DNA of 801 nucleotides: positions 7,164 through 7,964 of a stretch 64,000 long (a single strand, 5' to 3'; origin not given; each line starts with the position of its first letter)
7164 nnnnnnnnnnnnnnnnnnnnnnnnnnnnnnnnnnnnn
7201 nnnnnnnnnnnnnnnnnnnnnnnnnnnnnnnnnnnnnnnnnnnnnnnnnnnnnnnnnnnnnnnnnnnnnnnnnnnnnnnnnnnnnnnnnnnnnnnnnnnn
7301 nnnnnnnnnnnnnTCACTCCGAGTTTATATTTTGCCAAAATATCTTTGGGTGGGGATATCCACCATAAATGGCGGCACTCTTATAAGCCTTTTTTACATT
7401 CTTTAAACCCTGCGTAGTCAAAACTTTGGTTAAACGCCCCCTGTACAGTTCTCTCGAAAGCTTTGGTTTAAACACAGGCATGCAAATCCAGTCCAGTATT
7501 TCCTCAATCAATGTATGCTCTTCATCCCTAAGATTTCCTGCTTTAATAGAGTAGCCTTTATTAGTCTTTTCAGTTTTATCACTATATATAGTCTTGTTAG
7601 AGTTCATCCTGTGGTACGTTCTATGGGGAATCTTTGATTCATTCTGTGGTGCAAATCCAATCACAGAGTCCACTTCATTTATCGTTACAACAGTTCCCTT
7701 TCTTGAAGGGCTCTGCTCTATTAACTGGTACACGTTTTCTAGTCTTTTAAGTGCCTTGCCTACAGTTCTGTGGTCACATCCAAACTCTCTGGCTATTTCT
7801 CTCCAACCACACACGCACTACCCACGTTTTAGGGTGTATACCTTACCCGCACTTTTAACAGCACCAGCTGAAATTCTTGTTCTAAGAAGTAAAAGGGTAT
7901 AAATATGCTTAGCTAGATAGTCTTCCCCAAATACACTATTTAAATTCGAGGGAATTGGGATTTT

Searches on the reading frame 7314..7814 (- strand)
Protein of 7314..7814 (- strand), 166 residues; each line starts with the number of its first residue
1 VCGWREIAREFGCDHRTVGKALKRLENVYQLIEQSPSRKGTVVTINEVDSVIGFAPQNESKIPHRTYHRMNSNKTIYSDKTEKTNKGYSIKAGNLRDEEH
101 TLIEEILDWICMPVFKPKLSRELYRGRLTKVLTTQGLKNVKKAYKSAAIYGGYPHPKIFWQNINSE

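Call 3: search_protein_families(library=pfam, proteins=[window:7314-7814:-], max_evalue=1)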
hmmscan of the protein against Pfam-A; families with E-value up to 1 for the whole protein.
window:7314-7814:- (166 aa): 10 families
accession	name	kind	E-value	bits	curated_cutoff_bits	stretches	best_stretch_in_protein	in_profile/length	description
PF13936.12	HTH_38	-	0.0028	17.8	27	1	3-24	22-43/44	Helix-turn-helix domain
PF13384.12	HTH_23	-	0.0065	16.7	24.6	1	4-25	20-41/50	Homeodomain-like domain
PF16275.10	SF1-HH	-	0.0088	16.8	29.3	1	58-116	52-108/114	Splicing factor 1 helix-hairpin domain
PF00392.27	GntR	-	0.019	15.1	27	1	5-27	28-50/64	Bacterial regulatory proteins, gntR family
PF13730.12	HTH_36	-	0.06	13.6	25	1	6-26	30-50/55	Helix-turn-helix domain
PF13518.12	HTH_28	-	0.073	13.6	25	1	4-27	15-38/52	Helix-turn-helix domain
PF08279.18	HTH_11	-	0.088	13.1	25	1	6-38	20-52/55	HTH domain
PF24899.1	UBA_DHX29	-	0.094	12.9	27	0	103-119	33-49/55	ATP-dependent RNA helicase DHX29, UBA domain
PF18552.7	PheRS_DBD1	-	0.14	12.4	26.2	1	6-39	23-56/59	PheRS DNA binding domain 1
PF08281.18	Sigma70_r4_2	-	0.16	12.1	25.7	1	5-24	30-49/54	Sigma-70, region 4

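Call 4: search_protein_families(library=ncbifam, proteins=[window:7314-7814:-], max_evalue=1)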
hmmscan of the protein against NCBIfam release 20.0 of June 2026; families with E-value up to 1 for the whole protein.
window:7314-7814:- (166 aa): 5 families
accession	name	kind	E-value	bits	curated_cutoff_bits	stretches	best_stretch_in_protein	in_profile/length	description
NF033546.1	transpos_IS21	equivalog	0.028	13.9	160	1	5-31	12-42/294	IS21 family transposase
TIGR02018.2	his_ut_repres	equivalog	0.043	13.2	220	1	6-51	28-71/226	histidine utilization transcriptional repressor HutC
NF012025.0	PRK15481.1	equivalog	0.11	11.2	573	1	5-45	34-72/432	MocR-like B6 salvage transcription factor PtsJ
NF008732.0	PRK11753.1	equivalog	0.12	11.9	266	1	5-29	175-199/214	cAMP-activated global transcriptional regulator CRP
NF008273.0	PRK11050.1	equivalog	0.18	11.5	153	1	6-38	59-90/156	manganese-binding transcriptional regulator MntR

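Call 33: search_protein_families(library=phrogs, proteins=[window:7314-7814:-], max_evalue=0.01)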
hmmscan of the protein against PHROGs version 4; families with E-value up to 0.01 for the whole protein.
window:7314-7814:- (166 aa): 5 families
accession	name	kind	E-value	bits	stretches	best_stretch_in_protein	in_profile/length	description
phrog_186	-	DNA, RNA and nucleotide metabolism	0.0017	19.1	1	6-86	67-152/308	DnaD-like helicase loader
phrog_7498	-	DNA, RNA and nucleotide metabolism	0.0037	17.5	1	5-84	60-135/296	DnaD-like helicase loader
phrog_428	-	DNA, RNA and nucleotide metabolism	0.0054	16.9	1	6-109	132-240/455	replication initiation protein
phrog_2514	-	DNA, RNA and nucleotide metabolism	0.0089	16.3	0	4-92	59-155/270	DnaD-like helicase loader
phrog_36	-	transcription regulation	0.0096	16.5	0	3-39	157-197/220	transcriptional regulator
